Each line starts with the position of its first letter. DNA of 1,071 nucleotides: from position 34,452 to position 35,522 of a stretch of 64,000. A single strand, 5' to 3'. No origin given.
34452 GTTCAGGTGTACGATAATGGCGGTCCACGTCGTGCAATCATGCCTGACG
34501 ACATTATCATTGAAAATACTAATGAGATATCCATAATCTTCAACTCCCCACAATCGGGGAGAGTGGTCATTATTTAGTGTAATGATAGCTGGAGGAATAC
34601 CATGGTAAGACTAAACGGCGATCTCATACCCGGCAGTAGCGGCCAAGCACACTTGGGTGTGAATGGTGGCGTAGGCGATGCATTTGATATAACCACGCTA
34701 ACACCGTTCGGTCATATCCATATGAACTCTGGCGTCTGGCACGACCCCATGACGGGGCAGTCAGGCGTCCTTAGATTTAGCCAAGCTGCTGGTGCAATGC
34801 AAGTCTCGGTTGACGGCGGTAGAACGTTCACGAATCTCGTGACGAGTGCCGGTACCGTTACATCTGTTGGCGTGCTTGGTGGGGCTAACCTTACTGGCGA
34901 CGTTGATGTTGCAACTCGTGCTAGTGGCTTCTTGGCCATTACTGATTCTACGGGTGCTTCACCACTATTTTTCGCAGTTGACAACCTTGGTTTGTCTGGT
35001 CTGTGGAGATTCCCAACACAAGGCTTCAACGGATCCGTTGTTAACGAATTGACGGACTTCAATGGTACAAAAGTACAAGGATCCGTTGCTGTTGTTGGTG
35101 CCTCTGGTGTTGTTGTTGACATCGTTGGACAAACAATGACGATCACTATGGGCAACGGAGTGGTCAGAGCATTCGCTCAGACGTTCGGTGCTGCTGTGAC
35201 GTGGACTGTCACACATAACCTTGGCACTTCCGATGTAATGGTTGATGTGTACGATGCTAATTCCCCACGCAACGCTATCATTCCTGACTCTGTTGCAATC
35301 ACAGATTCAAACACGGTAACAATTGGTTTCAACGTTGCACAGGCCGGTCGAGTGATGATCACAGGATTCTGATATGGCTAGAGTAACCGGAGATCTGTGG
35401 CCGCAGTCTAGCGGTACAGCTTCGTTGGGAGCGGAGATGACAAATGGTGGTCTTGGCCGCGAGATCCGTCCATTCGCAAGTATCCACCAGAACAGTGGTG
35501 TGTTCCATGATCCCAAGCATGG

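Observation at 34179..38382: Tail-fiber module built from shuffled and internally duplicated units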

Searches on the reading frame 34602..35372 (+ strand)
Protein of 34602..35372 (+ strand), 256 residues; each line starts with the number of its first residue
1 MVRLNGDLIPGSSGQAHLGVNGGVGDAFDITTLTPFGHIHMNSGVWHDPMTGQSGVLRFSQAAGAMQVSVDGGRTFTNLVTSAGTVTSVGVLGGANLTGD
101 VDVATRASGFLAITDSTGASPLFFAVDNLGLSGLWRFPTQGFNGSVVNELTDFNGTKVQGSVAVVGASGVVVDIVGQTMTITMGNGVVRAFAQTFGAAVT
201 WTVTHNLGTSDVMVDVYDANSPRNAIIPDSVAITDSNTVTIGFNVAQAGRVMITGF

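Call 5: search_protein_families(library=pfam, proteins=[window:34602-35372:+], max_evalue=0.1)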
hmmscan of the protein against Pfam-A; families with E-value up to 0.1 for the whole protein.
window:34602-35372:+ (256 aa): 0 families

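Call 6: search_protein_families(library=phrogs, proteins=[window:34602-35372:+], max_evalue=0.01)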
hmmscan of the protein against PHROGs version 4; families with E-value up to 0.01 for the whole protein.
window:34602-35372:+ (256 aa): 8 families
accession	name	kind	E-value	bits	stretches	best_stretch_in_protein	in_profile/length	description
phrog_21918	-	unknown function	1.2e-10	42.2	1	193-253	68-126/200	-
phrog_16122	-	head and packaging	2.2e-09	37.8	1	152-253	415-519/526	virion structural protein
phrog_8309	-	unknown function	9.5e-07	29.3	1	186-244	239-298/312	-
phrog_2647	-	head and packaging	1.2e-06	28.9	1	144-247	225-325/336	head decoration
phrog_38707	-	unknown function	3.1e-05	23.8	1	196-255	614-675/675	-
phrog_28944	-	unknown function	0.00094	20.6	1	189-253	8-72/73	-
phrog_27448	-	unknown function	0.0032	18.3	1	198-246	137-183/195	-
phrog_24148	-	DNA, RNA and nucleotide metabolism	0.0037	17.7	1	96-254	116-264/275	HNH endonuclease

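Call 12: search_solved_structures(query=window:34602-35372:+, max_evalue=1)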
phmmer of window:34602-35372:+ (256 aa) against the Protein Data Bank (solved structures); distinct sequences matched with E-value up to 1: 1.
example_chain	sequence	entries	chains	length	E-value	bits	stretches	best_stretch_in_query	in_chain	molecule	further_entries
7on8_A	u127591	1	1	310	0.00031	23.6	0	34-55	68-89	SAKe6AR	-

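Call 23: search_dna_similar(query=window:34602-35372:+, collection=phages, mode=protein, max_evalue=0.001, max_rows=25)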
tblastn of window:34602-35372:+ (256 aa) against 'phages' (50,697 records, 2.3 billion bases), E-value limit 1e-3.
Records with a match: 7; places in all: 8; records where one place covers at least 80% of the query: 0.
Best place of each record, by identity: <60% 7.
By first word of the organism name: Brevibacillus 2; Streptococcus 2; Pseudomonas 2; Phage 1.
By host as written in the record: Brevibacillus laterosporus 2; Streptococcus marmotae HTS5 2; Pseudomonas aeruginosa PAO1 2; - 1.
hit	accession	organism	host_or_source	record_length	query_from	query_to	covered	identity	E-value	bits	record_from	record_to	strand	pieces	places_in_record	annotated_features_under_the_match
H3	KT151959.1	Brevibacillus phage Sundance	Brevibacillus laterosporus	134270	185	255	28%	38.2%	9e-4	46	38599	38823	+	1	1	putative head decoration protein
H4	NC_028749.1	Brevibacillus phage Sundance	Brevibacillus laterosporus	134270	185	255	28%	38.2%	9e-4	46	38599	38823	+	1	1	head decoration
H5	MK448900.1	Streptococcus phage Javan290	Streptococcus marmotae HTS5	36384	196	241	18%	50.0%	2e-4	49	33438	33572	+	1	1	tail fiber protein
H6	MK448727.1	Streptococcus phage Javan291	Streptococcus marmotae HTS5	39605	196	241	18%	50.0%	2e-4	49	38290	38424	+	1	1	hypothetical protein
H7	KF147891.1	Pseudomonas phage PaBG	Pseudomonas aeruginosa PAO1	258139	200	255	22%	41.1%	3e-4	47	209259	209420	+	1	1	structural tail protein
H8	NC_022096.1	Pseudomonas phage PaBG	Pseudomonas aeruginosa PAO1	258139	200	255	22%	41.1%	3e-4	47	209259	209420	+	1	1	virion structural protein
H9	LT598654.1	Phage NCTB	surface water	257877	197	244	19%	45.8%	2e-4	49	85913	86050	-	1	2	hypothetical protein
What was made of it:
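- The Ig-like tip of o132 and o256 hits PHROGs of virion structural proteins, and tblastn hits annotated tail fibre and structural tail proteins (calls 6, 23). The Ig-like C-terminal domain of o132 and o256 hits PHROGs labelled 'head decoration' (phrog_2647) and Brevibacillus phage Sundance 'head decoration' (calls 6, 23). The same Ig-like domain also hits annotated tail fibre and structural tail proteins (call 23).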

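Call 29: find_homologous_proteins(query=window:34602-35369:+)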
Query window:34602-35369:+ (256 aa): 202 proteins with E <= 0.001 among 3610 candidates; the best 120 are listed.
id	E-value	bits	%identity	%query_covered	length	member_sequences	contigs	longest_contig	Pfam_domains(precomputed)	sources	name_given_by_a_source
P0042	2.5e-157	540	100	100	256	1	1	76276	-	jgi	jgi:hypothetical protein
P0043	1.5e-134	465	84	100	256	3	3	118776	-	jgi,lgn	-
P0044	6.1e-134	463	83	100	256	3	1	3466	-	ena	-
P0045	3.0e-132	458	82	100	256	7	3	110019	-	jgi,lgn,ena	-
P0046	4.8e-132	457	82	100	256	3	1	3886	-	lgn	-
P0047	7.2e-131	453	80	100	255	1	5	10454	-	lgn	-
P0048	6.9e-130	450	82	100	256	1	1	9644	-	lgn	-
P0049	3.4e-129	448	81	100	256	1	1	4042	-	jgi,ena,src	-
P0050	8.3e-129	446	82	100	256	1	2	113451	-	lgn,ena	-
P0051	9.9e-128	443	81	100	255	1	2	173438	-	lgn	-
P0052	5.9e-125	434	76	100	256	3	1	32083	-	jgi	-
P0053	3.4e-124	431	78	99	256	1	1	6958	-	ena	-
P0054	4.0e-124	431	79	100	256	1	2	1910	-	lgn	-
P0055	3.2e-123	428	77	100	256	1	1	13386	-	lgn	-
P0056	9.2e-121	420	75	100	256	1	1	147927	-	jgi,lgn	jgi:hypothetical protein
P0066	1.6e-98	347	69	98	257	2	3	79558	-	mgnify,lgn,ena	mgnify:FL=1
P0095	3.3e-90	320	61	99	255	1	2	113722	-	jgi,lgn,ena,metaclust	metaclust:\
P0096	4.4e-90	320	63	98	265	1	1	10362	-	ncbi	-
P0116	6.7e-88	312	62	98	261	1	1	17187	-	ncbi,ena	-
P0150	5.3e-83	296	59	98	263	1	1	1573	-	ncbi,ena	-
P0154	3.3e-82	294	58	100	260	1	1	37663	-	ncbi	-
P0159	2.4e-81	291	59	100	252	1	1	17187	-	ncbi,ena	-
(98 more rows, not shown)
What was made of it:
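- o256 is conserved across the whole lineage like a core gene (call 29).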

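Call 36: search_protein_families(library=ncbifam, proteins=[window:34602-35372:+], max_evalue=0.1)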
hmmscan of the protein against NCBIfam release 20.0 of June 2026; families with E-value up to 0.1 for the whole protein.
window:34602-35372:+ (256 aa): 0 families

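Call 52: predict_structure(alignment_id=A3)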
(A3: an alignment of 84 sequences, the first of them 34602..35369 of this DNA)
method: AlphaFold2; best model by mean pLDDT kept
length: 256 residues; sequences in the alignment: 84
mean_pLDDT: 73.8   pTM: 0.38
mean pLDDT of the five models: 73.8, 71.9, 71.8, 71.2, 70.2
residues with pLDDT >= 90: 64; 70-90: 80; 50-70: 84; < 50: 28
segments of 3 or more residues with pLDDT < 50: 108-110, 127-145
pLDDT, mean of each block of 10 residues (from residue 1): 71 77 79 77 75 83 85 84 61 59 52 51 48 41 50 65 62 66 72 97 94 96 95 96 97 93
secondary structure, 60 per line:
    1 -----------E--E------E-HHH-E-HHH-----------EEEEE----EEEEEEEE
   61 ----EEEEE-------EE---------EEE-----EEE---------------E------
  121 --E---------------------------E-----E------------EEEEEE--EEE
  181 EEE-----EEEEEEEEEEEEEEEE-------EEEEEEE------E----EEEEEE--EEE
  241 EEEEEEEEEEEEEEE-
elements in order: E44-48 E53-60 E65-69 E88-90 E96-98 E170-175 E178-183 E189-204 E212-218 E230-235 E238-255
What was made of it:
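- The middle of o256 scores 41-66 (call 52).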

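Call 64: list_cluster_members(proteins=[P0154, P0116, P0159, P0096, P0150, P0066, P0095])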
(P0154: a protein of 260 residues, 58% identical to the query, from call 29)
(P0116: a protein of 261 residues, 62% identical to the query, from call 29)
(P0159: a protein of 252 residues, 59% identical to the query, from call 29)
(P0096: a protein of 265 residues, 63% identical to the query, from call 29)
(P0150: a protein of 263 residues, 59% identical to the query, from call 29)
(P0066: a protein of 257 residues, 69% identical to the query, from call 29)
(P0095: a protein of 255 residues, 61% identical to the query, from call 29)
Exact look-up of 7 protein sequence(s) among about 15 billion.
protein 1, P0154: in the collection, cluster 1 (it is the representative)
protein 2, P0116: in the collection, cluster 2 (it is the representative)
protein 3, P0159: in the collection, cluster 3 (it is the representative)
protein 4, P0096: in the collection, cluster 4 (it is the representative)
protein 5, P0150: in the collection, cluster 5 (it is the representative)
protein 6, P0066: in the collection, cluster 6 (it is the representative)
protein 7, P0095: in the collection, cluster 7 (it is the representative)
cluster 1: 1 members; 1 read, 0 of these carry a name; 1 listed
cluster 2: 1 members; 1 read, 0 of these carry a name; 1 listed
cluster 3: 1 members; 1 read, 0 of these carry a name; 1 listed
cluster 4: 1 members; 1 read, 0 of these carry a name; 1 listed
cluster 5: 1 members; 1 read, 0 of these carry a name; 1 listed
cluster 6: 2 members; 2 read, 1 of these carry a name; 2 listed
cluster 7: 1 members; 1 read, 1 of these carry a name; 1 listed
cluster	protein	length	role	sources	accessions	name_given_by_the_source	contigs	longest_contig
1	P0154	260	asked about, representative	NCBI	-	-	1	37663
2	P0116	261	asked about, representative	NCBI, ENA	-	-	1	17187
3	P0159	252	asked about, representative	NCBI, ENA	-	-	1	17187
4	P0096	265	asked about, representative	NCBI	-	-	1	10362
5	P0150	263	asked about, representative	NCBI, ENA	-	-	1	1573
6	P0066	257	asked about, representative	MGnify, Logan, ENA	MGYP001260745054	FL=1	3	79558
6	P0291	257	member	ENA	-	-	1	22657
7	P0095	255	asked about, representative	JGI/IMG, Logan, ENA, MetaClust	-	\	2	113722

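Call 65: find_encoding_contigs(protein=P0154, flank=10000, max_places=2)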
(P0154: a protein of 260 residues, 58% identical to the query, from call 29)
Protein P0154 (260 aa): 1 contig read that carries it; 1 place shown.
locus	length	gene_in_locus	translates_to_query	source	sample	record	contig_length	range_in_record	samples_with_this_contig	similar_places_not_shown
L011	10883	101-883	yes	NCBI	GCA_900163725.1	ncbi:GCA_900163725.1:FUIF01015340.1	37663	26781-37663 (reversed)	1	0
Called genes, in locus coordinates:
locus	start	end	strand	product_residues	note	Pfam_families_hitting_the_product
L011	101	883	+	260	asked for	-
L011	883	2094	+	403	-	-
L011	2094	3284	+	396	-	PF18573:BclA_C (weak)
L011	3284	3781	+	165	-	-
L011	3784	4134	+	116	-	-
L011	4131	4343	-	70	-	-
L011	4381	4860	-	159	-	-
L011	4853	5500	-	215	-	-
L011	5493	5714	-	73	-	-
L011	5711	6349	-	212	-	PF01327:Pep_deformylase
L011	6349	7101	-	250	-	PF00557:Peptidase_M24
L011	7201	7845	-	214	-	PF03167:UDG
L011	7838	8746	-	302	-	-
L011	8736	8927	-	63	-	-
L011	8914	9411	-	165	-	PF04542:Sigma70_r2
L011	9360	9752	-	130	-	-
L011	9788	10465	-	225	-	-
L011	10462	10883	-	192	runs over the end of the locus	PF13476:AAA_23 (weak)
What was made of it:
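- Tried and rejected: Cluster look-up and NCBI records gave no organism names (calls 64, 65).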

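Call 73: search_solved_structures(query=A3, max_evalue=5, show_alignments=2)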
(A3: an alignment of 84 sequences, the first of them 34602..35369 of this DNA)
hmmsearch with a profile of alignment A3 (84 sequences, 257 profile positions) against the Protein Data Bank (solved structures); distinct sequences matched with E-value up to 5: 3.
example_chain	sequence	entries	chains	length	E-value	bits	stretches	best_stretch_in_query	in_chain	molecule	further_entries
2cn3_A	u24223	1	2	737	0.67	12.3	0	61-120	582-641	BETA-1,4-XYLOGLUCAN HYDROLASE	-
2cn2_A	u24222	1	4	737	0.67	12.3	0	61-120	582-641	BETA-1,4-XYLOGLUCAN HYDROLASE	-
8ybp_B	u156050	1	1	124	1.1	11.7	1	162-195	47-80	nanobody SEB-Nb20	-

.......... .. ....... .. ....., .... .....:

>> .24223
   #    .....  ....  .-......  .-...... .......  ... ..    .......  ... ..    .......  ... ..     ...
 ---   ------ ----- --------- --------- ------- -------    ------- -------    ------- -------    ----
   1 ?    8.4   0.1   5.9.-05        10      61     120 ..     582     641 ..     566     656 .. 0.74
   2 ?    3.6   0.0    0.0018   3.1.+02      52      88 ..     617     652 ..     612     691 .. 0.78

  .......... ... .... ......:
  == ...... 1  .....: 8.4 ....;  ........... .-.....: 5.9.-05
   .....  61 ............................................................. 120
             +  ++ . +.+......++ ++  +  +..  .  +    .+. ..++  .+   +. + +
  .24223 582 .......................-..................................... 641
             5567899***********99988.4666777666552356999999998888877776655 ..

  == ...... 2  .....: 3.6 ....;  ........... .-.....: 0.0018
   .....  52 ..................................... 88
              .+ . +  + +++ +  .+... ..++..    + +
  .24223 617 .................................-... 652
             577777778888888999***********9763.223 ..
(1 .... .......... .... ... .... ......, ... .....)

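Call 87: search_protein_families(library=phrogs, proteins=[L011:883-2094:+, L011:2094-3284:+], max_evalue=0.01)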
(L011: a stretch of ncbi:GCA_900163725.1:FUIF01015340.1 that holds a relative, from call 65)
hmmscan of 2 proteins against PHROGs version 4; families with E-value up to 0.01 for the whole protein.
L011:883-2094:+ (403 aa): 0 families

L011:2094-3284:+ (396 aa): 1 family
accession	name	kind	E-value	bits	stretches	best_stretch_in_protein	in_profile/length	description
phrog_15750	-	unknown function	0.0041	18.2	1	263-385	47-161/168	-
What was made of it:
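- On Phage receptor-binding fibre (functional class): Only indirect PHROG and tblastn links to virion proteins exist (calls 6, 23, 87).
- Domain relatives are virion proteins (calls 6, 23, 87).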

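Call 89: find_related_loci(query=A3, collection=genome_contigs, flank=6000)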
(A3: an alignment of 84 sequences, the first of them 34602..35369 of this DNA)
Query A3 (256 aa) in genome_contigs; peptide patterns used: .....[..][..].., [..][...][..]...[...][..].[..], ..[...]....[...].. (x = any residue, [..] = any of these).
159 stretches matched a pattern; 1 encode a relative of the query (tblastn E <= 1e-3); 1 distinct loci.
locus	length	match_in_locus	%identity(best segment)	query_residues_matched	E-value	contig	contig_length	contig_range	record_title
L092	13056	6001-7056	56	2-253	4e-80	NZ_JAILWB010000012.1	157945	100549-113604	MAG: Hydrogenophaga sp. isolate ECS22B1 ECS22B2_12, whole genome shotgun sequence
